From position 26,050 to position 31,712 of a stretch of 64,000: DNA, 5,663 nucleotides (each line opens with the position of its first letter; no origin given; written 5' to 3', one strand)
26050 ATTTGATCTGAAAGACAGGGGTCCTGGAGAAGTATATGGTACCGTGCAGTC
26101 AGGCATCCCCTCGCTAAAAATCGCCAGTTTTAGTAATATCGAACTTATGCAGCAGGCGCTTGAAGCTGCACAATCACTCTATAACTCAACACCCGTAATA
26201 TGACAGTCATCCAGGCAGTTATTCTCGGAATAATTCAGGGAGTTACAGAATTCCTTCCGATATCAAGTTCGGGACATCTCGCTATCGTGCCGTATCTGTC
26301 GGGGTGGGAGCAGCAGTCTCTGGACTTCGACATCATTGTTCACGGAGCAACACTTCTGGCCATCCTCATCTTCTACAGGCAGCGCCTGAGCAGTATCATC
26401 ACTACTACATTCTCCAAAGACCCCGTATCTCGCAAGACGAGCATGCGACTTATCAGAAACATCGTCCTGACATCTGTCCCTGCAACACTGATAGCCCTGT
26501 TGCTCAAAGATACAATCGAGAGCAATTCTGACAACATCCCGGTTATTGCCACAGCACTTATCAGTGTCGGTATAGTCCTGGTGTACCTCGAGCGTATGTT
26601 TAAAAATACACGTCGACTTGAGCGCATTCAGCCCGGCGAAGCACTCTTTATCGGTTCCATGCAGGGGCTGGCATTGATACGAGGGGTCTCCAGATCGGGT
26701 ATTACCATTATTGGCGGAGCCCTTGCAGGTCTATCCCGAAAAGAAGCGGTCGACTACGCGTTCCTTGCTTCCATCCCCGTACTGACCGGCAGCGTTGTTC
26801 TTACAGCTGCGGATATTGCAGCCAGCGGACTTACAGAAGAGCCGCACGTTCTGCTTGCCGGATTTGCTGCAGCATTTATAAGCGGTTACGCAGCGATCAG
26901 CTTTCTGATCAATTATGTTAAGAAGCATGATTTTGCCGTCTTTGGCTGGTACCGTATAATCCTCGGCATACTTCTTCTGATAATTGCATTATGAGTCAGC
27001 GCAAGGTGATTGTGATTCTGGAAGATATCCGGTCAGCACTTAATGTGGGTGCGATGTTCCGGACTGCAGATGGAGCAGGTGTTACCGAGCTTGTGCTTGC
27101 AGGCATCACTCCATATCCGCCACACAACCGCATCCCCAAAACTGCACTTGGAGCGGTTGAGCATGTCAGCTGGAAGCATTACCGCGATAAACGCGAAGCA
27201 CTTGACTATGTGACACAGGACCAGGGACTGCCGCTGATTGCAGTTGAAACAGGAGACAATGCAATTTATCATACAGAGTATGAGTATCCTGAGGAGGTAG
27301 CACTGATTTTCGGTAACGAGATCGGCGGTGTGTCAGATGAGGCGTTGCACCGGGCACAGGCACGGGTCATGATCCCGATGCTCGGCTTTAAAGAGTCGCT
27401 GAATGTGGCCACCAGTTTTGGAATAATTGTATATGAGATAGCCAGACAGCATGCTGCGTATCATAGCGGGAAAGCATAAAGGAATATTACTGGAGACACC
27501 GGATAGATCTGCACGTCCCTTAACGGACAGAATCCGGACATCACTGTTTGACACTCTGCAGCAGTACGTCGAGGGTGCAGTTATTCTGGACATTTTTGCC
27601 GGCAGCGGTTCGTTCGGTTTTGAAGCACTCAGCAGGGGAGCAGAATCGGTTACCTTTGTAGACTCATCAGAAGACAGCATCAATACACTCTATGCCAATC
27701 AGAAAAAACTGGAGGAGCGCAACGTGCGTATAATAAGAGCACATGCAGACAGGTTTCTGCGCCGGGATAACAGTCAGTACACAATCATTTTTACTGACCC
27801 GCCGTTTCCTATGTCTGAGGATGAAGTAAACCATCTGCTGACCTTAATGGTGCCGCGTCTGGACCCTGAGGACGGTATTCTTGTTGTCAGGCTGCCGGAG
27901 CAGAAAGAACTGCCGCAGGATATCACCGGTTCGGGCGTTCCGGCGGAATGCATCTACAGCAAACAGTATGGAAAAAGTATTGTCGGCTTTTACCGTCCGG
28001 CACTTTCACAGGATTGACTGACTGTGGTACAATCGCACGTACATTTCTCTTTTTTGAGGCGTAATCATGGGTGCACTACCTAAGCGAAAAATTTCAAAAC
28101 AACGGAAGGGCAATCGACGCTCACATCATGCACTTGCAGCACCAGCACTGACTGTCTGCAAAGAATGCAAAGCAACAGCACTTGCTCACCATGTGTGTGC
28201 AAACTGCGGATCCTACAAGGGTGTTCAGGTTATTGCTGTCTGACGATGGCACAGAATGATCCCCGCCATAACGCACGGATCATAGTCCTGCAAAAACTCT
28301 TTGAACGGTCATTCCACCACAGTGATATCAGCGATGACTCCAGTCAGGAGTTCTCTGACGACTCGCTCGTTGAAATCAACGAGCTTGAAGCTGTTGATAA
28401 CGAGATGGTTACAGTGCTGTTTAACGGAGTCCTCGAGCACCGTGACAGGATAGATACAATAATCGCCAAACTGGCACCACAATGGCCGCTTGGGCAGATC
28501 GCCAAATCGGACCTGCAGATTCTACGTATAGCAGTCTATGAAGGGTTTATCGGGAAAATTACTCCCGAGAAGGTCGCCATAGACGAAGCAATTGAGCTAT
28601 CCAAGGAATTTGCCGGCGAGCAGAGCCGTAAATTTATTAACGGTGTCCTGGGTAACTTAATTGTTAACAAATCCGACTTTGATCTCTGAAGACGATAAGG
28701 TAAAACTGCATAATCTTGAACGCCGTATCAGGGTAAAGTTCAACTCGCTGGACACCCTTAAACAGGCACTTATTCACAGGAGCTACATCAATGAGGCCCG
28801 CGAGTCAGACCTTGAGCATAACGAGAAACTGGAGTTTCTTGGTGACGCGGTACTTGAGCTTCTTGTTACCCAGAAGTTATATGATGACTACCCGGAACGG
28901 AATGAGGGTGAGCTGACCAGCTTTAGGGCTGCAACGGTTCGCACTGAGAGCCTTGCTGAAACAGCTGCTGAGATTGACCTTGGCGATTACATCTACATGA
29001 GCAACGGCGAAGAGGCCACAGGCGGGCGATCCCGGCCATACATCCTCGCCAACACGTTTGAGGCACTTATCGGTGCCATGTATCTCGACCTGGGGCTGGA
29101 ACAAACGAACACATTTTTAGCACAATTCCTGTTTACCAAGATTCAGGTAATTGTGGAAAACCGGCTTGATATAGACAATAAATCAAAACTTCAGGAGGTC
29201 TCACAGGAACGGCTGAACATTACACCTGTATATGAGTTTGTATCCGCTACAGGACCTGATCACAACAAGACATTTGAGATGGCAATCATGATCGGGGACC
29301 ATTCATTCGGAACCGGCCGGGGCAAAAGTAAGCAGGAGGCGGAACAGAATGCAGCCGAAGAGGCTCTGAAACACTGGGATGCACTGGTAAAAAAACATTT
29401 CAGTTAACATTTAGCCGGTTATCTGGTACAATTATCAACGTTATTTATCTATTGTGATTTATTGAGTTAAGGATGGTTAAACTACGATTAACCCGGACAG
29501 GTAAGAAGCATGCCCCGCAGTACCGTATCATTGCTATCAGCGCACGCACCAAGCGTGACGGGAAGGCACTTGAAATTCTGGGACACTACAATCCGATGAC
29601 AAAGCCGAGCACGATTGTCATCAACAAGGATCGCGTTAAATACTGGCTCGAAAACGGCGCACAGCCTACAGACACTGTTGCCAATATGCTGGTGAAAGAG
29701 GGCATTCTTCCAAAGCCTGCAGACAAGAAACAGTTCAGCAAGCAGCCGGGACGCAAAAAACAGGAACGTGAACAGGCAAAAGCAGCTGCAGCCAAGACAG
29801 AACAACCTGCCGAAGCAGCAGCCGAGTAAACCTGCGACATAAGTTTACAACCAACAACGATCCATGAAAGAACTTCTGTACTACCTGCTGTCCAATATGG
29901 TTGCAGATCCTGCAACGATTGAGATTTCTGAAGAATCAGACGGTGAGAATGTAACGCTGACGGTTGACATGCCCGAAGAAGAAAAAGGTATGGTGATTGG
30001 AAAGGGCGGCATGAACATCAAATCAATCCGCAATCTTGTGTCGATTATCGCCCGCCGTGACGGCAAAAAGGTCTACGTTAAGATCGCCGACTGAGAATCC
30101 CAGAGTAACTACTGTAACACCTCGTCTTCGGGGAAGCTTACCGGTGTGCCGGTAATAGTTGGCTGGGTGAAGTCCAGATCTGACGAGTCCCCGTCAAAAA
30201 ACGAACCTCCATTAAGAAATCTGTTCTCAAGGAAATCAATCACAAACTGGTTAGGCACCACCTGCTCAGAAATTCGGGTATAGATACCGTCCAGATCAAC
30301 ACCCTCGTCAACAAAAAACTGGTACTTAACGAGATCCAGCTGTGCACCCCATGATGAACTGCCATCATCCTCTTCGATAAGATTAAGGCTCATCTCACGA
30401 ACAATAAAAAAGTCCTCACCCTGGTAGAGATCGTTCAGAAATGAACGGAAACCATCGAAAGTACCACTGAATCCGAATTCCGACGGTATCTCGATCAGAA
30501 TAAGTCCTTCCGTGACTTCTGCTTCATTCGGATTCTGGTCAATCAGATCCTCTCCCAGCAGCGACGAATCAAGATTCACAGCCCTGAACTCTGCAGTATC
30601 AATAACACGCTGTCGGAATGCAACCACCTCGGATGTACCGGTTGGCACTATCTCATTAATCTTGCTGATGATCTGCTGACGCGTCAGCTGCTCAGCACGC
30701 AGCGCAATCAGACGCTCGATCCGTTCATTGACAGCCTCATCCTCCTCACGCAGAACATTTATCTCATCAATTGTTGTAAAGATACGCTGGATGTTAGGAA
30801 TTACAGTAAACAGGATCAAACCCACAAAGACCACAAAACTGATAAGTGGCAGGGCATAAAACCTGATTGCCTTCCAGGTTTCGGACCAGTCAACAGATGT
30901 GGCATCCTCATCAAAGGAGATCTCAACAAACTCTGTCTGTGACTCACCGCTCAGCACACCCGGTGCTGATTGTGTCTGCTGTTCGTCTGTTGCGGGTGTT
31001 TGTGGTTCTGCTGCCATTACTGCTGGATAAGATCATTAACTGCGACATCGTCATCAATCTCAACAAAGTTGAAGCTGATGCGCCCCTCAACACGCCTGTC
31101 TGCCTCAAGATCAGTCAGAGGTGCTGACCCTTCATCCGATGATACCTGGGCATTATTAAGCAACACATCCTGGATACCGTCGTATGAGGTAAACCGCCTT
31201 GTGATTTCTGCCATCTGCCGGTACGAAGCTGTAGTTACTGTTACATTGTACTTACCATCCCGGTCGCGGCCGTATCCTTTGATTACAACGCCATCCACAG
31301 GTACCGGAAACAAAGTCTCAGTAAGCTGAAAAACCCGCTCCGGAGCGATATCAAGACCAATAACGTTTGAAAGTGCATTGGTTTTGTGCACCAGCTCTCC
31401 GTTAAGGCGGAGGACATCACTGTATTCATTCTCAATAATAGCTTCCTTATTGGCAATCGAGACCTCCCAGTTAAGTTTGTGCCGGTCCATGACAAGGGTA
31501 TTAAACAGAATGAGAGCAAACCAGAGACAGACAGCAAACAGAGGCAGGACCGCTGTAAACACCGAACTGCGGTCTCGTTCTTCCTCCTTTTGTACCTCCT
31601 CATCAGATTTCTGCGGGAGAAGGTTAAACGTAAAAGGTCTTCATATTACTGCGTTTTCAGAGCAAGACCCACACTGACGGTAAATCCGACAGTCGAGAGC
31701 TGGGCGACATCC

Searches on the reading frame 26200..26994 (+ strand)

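Call 30: search_protein_families(library=pfam, proteins=[window:26200-26994:+], max_evalue=0.001)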
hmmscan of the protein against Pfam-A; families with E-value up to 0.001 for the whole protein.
window:26200-26994:+ (264 aa): 1 family
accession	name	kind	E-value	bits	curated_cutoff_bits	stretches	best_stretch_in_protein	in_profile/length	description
PF02673.24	BacA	-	6.9e-76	255.8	33.4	1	6-258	1-257/257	Bacitracin resistance protein BacA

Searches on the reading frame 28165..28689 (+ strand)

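Call 30: search_protein_families(library=pfam, proteins=[window:28165-28689:+], max_evalue=0.001)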
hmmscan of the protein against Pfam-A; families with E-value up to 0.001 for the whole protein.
window:28165-28689:+ (174 aa): 1 family
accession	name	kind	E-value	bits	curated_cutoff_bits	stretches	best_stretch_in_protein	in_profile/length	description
PF01029.23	NusB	-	6.6e-32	111.1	23.1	1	35-165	1-131/133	NusB family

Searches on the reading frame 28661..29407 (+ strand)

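Call 30: search_protein_families(library=pfam, proteins=[window:28661-29407:+], max_evalue=0.001)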
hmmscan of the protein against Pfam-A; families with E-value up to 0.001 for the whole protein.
window:28661-29407:+ (248 aa): 5 families
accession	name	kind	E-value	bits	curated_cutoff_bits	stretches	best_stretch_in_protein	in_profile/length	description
PF14622.11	Ribonucleas_3_3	-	7.5e-37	126.8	35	1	32-160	4-127/128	Ribonuclease-III-like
PF00636.31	Ribonuclease_3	-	3.5e-25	89.2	27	1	55-145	1-102/102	Ribonuclease III domain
PF00035.32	dsrm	-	4.3e-18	66.1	23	1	174-237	2-64/66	Double-stranded RNA binding motif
PF22935.1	RM44_endonuclase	-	2.1e-08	34.8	27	1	19-140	9-139/139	Large ribosomal subunit protein mL44, endonuclease domain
PF24995.1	DSRM_2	-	0.00013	22.8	27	1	198-238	38-76/79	dsRNA binding domain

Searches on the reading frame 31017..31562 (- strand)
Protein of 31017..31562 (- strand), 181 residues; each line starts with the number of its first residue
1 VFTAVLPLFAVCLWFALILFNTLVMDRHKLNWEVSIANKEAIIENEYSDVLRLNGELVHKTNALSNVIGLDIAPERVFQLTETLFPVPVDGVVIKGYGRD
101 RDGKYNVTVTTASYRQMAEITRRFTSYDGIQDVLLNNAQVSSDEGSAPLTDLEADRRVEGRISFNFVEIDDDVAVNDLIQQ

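Call 6: search_protein_families(library=pfam, proteins=[window:31017-31562:-], max_evalue=0.01)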
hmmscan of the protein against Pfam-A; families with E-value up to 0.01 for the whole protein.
window:31017-31562:- (181 aa): 0 families

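Call 89: search_protein_families(library=ncbifam, proteins=[window:31017-31562:-], max_evalue=0.1)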
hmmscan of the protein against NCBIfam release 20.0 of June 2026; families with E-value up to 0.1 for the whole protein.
window:31017-31562:- (181 aa): 0 families
